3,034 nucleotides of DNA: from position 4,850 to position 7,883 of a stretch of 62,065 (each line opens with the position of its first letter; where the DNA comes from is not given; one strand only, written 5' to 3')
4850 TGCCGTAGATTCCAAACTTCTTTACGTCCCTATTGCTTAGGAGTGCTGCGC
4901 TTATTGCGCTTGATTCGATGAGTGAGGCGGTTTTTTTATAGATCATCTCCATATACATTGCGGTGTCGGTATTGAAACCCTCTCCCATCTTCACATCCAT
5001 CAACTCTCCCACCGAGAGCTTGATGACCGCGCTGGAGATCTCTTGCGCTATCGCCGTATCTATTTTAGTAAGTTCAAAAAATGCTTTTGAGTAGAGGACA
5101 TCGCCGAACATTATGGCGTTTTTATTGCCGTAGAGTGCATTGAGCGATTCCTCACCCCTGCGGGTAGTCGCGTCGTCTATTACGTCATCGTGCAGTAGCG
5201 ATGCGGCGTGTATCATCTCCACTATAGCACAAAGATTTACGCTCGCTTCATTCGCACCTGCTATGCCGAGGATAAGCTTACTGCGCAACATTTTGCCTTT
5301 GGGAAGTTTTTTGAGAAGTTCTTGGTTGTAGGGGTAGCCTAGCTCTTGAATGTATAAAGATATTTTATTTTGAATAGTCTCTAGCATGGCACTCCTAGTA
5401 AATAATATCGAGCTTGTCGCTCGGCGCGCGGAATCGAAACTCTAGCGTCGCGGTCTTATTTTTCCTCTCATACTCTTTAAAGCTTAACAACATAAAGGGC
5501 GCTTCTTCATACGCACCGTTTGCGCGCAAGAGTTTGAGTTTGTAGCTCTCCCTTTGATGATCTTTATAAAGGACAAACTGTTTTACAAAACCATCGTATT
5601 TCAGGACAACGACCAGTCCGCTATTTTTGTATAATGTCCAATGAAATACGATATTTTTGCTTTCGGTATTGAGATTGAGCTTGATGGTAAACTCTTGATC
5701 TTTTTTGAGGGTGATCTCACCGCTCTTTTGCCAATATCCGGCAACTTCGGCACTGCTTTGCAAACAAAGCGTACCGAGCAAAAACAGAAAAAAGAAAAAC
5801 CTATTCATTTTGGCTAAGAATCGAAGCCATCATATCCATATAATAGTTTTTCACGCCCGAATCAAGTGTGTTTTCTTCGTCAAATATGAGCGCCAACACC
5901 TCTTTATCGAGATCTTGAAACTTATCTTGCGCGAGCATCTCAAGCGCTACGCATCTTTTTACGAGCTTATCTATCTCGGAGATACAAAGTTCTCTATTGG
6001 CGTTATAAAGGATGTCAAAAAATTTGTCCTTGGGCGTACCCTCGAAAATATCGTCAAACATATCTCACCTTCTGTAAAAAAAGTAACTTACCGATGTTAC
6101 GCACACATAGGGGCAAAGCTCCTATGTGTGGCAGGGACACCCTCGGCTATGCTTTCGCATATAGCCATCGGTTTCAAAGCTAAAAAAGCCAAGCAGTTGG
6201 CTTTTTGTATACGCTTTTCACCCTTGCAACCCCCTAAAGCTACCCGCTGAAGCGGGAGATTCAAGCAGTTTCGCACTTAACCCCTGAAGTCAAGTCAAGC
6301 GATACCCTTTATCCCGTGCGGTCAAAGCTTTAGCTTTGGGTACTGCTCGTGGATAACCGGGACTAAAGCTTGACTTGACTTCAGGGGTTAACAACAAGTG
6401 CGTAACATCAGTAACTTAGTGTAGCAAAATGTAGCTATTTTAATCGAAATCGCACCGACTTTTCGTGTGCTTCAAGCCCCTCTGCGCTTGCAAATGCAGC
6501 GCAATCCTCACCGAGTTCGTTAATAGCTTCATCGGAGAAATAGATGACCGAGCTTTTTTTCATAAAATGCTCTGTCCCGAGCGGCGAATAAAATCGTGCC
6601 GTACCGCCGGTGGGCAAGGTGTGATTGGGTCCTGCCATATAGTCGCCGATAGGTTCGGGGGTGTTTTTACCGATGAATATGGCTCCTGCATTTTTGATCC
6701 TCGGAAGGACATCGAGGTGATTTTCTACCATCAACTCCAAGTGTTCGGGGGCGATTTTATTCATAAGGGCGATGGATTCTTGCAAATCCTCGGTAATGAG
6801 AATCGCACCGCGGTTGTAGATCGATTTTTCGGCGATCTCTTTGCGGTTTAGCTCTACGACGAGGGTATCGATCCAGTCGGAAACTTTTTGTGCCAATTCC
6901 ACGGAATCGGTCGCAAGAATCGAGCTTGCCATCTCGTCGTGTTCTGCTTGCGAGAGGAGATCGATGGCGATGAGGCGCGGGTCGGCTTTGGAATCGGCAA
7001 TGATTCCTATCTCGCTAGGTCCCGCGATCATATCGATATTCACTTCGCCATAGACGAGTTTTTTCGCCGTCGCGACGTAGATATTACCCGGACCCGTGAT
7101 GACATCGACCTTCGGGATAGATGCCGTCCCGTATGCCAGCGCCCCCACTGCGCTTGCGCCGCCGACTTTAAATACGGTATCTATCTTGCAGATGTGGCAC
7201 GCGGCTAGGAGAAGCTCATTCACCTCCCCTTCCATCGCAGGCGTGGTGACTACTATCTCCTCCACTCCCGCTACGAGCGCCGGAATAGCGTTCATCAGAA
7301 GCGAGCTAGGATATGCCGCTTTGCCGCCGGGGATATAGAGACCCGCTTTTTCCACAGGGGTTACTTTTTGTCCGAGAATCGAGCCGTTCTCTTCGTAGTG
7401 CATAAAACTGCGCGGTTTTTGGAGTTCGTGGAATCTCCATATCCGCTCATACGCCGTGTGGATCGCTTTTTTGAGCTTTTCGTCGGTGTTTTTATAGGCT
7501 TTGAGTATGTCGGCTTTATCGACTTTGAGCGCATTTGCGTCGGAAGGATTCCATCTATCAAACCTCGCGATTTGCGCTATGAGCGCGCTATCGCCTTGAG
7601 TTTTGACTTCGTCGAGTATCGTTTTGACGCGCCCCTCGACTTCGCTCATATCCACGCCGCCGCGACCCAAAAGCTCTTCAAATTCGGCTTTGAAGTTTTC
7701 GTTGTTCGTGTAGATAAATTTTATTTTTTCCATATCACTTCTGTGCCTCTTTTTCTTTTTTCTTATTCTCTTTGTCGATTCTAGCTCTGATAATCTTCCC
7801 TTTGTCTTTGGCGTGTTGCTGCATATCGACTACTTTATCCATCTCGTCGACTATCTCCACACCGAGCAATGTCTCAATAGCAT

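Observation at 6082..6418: Highly structured ~320 bp MITE-like element inserted inside the hisD to DUF2018-ispB-hemA-proS run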

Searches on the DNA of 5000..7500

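Call 3: search_rna_families(source=window, start=5000, end=7500, threshold=evalue, max_evalue=1, show_alignments=3)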
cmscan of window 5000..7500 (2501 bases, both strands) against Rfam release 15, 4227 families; matches with E-value up to 1: 1.
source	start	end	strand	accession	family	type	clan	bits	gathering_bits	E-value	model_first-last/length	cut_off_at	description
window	6267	6408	+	RF04156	MIR2670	Gene; miRNA;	-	22.7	117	0.064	25-177/200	no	MIR2670 microRNA precursor family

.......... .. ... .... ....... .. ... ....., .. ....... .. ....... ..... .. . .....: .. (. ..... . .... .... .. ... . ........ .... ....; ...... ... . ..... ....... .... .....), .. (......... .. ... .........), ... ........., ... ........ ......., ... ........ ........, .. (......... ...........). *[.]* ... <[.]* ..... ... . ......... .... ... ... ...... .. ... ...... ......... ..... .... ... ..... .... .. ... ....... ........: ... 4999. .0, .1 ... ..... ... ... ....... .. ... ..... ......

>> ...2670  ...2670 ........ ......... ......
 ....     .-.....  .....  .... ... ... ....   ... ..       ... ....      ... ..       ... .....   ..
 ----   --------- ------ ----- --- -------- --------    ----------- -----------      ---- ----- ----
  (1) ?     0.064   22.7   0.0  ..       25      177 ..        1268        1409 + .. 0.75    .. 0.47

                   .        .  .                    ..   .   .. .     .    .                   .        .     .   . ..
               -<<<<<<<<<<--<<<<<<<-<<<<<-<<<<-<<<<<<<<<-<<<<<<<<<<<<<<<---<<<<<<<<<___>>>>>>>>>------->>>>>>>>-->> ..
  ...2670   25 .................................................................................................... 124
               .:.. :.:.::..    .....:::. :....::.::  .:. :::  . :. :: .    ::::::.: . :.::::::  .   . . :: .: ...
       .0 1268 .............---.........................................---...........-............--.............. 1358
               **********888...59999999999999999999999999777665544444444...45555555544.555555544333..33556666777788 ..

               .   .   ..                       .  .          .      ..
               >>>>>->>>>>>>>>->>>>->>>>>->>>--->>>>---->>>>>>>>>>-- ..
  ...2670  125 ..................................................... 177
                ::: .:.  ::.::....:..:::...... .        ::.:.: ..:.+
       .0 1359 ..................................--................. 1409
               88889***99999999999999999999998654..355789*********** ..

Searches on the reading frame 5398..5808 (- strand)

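Call 84: search_protein_families(library=pfam, proteins=[window:5398-5808:-], max_evalue=0.01)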
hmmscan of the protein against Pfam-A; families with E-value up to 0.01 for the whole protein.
window:5398-5808:- (137 aa): 1 family
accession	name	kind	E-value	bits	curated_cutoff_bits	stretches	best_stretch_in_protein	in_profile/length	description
PF18994.6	Prophage_tailD1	-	0.0081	16.8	23.6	0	95-132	5-41/84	Prophage endopeptidase tail N-terminal domain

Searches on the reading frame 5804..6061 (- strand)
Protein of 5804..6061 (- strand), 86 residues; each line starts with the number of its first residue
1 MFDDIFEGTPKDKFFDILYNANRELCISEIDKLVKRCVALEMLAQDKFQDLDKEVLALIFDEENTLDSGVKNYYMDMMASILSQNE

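Call 54: find_encoding_contigs(protein=window:5804-6061:-, flank=1500, max_places=10)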
Protein window:5804-6061:- (86 aa): no gene with exactly this product is on record in the collection.

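Call 56: find_related_loci(query=window:5804-6061:-, collection=genome_contigs, flank=2000)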
Query window:5804-6061:- (86 aa) in genome_contigs; peptide patterns used: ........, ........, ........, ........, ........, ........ (x = any residue, [..] = any of these).
56 stretches matched a pattern, but none encodes a relative of the query by tblastn (E <= 1e-3).

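Call 84: search_protein_families(library=pfam, proteins=[window:5804-6061:-], max_evalue=0.01)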
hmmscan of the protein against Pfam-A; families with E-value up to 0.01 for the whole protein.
window:5804-6061:- (86 aa): 1 family
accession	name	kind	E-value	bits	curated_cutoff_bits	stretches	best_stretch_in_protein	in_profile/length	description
PF09442.15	DUF2018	-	9.1e-21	75.1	25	1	6-86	1-83/83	Domain of unknown function (DUF2018)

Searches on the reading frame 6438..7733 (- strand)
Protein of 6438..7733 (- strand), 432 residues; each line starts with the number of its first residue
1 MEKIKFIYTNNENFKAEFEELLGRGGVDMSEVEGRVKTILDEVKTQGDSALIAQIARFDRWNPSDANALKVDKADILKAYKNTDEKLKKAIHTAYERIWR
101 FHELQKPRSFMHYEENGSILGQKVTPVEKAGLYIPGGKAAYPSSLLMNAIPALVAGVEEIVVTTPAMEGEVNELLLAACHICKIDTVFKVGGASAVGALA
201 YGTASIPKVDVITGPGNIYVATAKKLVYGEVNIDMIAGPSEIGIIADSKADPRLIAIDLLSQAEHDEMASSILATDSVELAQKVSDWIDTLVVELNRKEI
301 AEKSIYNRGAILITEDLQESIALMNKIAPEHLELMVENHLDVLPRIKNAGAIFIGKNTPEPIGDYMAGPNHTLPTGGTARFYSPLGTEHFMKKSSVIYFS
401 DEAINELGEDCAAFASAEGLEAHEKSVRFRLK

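Call 55: find_encoding_contigs(protein=window:6438-7733:-, flank=1500, max_places=10)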
Protein window:6438-7733:- (432 aa): no gene with exactly this product is on record in the collection.

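Call 84: search_protein_families(library=pfam, proteins=[window:6438-7733:-], max_evalue=0.01)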
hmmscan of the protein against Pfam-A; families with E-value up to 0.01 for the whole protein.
window:6438-7733:- (432 aa): 1 family
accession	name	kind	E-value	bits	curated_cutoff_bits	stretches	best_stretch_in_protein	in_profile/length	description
PF00815.25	Histidinol_dh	-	1.3e-170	568.3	27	1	26-431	5-411/411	Histidinol dehydrogenase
